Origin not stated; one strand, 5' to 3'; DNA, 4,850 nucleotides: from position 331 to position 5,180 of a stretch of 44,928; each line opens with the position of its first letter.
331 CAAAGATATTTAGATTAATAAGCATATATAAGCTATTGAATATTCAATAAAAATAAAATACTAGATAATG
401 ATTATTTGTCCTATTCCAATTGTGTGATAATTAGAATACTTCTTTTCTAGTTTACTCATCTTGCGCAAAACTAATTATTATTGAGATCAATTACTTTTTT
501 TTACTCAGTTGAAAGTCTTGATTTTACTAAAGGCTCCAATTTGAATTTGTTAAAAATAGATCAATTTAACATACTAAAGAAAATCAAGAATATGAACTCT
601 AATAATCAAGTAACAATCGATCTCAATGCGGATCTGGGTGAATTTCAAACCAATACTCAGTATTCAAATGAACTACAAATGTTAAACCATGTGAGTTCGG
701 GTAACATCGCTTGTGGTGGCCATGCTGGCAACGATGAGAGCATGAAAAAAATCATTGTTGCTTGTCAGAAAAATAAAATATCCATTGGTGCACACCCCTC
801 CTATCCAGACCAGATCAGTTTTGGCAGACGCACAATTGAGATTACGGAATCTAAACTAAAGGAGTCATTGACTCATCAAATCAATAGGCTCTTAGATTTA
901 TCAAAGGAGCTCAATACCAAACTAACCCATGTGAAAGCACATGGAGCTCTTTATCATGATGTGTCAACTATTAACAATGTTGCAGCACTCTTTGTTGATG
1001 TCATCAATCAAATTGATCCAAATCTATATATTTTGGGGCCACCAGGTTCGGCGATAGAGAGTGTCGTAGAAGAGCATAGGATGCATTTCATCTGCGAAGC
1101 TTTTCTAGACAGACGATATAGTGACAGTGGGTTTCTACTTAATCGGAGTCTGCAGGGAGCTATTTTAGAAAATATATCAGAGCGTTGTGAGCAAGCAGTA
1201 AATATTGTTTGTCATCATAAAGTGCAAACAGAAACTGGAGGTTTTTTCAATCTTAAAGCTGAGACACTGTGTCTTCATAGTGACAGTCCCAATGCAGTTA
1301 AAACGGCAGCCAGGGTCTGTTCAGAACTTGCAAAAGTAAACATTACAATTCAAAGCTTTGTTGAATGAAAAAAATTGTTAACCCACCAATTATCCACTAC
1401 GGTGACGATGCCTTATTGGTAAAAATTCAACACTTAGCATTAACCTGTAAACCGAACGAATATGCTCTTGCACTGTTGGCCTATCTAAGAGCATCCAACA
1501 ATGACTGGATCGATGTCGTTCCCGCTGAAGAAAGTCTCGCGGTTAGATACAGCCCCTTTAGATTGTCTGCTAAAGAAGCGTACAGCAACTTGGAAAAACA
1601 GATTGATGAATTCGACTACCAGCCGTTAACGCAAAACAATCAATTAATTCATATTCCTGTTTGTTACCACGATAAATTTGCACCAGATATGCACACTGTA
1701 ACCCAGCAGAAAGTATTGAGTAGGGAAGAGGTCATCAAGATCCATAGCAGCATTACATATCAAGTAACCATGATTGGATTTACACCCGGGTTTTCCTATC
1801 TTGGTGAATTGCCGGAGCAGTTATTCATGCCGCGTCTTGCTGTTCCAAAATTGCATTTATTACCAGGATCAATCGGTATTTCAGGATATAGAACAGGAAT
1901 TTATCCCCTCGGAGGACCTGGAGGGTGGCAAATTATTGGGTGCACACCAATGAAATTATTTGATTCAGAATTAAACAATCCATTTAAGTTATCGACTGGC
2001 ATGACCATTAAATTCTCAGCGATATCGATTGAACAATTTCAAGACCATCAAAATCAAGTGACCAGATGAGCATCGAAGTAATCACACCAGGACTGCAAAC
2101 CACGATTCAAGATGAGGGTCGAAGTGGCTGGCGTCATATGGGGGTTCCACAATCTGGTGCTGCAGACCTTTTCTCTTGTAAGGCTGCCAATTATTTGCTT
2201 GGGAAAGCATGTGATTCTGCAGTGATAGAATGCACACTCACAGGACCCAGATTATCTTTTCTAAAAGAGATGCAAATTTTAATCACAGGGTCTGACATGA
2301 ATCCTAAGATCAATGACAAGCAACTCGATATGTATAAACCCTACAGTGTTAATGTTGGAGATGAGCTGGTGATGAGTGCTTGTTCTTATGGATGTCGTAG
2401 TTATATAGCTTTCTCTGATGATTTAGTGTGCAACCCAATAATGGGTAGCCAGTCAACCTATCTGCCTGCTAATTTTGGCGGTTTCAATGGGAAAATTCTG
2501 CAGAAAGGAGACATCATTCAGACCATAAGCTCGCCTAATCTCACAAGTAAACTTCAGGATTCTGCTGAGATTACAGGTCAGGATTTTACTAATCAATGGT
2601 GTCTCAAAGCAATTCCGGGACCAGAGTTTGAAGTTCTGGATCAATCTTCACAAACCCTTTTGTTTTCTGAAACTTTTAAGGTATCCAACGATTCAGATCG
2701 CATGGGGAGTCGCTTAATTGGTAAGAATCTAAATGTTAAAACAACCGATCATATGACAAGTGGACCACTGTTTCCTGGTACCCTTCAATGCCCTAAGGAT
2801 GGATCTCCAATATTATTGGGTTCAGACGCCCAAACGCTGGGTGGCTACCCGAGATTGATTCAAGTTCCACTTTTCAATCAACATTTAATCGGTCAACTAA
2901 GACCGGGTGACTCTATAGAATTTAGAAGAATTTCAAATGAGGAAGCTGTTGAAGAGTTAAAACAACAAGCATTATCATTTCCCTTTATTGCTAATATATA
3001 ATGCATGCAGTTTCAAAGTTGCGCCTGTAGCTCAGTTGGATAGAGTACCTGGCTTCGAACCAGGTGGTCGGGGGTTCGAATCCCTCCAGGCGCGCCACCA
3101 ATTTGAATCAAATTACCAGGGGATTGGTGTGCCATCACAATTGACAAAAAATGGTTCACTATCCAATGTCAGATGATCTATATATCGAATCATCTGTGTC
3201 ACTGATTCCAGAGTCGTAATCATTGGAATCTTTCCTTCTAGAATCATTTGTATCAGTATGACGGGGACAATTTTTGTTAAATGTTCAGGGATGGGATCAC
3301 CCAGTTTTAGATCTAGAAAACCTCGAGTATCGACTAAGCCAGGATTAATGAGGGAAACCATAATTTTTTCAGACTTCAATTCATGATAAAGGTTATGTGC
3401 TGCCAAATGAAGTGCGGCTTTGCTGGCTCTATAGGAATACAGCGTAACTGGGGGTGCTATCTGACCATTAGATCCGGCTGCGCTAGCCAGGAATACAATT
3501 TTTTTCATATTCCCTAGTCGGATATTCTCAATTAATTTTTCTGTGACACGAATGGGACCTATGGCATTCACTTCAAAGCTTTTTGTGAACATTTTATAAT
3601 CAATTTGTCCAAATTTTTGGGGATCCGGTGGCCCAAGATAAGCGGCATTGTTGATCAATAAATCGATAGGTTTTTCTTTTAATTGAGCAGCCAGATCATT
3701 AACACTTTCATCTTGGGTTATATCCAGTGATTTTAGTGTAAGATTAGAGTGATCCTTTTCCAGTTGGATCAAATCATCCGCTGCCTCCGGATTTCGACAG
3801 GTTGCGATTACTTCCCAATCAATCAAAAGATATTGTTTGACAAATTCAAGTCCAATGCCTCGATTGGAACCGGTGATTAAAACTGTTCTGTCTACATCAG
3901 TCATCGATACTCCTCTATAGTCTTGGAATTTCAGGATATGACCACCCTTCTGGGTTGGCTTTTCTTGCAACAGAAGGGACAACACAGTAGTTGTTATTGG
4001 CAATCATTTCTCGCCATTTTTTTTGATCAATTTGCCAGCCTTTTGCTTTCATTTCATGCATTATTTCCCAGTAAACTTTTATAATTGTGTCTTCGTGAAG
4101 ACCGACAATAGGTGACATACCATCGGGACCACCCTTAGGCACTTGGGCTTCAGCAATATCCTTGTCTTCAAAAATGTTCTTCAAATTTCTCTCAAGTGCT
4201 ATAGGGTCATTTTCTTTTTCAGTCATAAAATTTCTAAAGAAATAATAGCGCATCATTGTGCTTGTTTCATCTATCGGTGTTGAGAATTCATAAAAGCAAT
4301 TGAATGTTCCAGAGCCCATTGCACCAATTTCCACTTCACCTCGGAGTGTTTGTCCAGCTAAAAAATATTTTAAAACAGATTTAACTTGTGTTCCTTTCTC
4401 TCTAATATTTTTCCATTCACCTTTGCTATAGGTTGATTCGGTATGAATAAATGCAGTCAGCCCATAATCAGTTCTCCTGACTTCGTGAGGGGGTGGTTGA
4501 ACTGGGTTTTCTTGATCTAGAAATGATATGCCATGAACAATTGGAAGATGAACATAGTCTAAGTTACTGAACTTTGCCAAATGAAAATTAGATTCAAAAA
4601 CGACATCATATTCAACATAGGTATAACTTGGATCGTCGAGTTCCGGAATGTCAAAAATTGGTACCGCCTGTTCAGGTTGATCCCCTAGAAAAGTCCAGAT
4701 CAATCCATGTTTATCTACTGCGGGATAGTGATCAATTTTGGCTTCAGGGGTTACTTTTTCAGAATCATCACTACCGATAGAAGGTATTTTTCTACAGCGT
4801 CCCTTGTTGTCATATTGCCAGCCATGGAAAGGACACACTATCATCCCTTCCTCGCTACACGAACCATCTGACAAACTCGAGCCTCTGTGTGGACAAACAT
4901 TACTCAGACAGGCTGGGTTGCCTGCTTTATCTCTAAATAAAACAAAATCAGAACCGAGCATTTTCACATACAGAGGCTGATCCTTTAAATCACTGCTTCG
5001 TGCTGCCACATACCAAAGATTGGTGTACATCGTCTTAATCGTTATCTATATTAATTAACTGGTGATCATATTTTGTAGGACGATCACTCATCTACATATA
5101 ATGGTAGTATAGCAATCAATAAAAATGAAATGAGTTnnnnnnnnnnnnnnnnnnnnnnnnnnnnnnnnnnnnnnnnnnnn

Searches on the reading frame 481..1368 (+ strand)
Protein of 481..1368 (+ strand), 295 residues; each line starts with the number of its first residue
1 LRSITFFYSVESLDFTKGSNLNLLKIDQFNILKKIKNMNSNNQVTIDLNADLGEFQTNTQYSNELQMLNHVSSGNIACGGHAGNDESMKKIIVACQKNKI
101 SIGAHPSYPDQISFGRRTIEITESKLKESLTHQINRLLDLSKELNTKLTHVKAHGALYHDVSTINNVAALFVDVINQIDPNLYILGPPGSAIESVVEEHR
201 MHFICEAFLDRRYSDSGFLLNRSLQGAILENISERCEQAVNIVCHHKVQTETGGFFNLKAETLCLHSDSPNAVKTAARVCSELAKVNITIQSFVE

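Call 24: search_protein_families(library=pfam, proteins=[window:481-1368:+], max_evalue=0.001)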
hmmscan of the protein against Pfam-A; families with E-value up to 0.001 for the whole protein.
window:481-1368:+ (295 aa): 1 family
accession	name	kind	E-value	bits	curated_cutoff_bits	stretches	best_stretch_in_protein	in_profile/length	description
PF03746.21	LamB_YcsF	-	2.7e-73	247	22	1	46-283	1-238/239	LamB/YcsF family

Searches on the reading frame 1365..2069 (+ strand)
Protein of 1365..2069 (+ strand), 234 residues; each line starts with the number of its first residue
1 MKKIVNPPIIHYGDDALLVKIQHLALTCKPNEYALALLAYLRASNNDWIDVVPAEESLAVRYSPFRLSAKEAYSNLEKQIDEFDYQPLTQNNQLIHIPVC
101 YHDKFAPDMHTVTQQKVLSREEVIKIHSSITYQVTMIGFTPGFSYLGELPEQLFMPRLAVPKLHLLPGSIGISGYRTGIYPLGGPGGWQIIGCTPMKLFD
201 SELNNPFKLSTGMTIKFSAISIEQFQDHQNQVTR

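Call 24: search_protein_families(library=pfam, proteins=[window:1365-2069:+], max_evalue=0.001)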
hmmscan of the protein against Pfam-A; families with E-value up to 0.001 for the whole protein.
window:1365-2069:+ (234 aa): 1 family
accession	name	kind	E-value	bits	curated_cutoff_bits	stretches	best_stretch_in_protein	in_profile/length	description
PF02682.21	CT_C_D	-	4.1e-56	190.3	22.1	1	11-207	5-200/202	Carboxyltransferase domain, subdomain C and D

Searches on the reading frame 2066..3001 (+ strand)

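Call 24: search_protein_families(library=pfam, proteins=[window:2066-3001:+], max_evalue=0.001)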
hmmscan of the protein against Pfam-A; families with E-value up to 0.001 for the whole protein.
window:2066-3001:+ (311 aa): 1 family
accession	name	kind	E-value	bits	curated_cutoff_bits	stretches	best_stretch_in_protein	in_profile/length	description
PF02626.20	CT_A_B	-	3.2e-74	250.3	25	1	25-287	1-260/261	Carboxyltransferase domain, subdomain A and B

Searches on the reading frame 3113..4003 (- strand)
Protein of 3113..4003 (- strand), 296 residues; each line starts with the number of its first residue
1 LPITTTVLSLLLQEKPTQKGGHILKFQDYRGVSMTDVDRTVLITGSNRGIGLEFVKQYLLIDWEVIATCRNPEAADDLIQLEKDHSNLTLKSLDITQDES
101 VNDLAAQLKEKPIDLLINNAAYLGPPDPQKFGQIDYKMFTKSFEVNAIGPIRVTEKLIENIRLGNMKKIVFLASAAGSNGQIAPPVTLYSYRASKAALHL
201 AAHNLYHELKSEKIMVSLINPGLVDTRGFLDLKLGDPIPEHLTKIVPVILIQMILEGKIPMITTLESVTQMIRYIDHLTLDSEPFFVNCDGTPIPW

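Call 24: search_protein_families(library=pfam, proteins=[window:3113-4003:-], max_evalue=0.001)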
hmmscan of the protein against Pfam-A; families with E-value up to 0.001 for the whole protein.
window:3113-4003:- (296 aa): 5 families
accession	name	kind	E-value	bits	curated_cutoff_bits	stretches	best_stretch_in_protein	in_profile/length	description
PF00106.31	adh_short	-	1.2e-30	106.9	26.6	1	40-227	2-185/195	short chain dehydrogenase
PF13561.12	adh_short_C2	-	4e-21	76.1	27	1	47-233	5-185/236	Enoyl-(Acyl carrier protein) reductase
PF08659.16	KR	-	0.00013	22.4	22.6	1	40-182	2-144/180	KR domain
PF01370.27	Epimerase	-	0.00055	19.8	20.9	0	41-208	1-159/240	NAD dependent epimerase/dehydratase family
PF13460.12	NAD_binding_10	-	0.00084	19.7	27.2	0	45-222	1-144/184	NAD(P)H-binding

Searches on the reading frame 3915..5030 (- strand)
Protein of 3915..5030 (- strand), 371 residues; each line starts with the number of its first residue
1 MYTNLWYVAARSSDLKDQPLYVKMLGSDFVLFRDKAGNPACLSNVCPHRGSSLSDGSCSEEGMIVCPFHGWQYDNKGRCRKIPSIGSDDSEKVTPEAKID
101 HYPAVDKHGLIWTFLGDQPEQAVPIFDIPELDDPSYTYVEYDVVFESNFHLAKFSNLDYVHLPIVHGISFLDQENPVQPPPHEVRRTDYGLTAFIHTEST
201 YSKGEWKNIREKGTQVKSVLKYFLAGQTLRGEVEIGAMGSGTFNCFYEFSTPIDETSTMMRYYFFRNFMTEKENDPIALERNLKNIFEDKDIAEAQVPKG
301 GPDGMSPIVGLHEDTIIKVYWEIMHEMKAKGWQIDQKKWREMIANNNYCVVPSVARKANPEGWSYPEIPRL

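Call 24: search_protein_families(library=pfam, proteins=[window:3915-5030:-], max_evalue=0.001)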
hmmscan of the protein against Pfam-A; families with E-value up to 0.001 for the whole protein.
window:3915-5030:- (371 aa): 2 families
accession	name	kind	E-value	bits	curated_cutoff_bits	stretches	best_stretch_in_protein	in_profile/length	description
PF00355.32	Rieske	-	1.3e-24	86.3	20.3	1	6-86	2-82/88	Rieske [2Fe-2S] domain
PF19112.6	VanA_C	-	3.5e-06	27.7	23.5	1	157-299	13-161/193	Vanillate O-demethylase oxygenase C-terminal domain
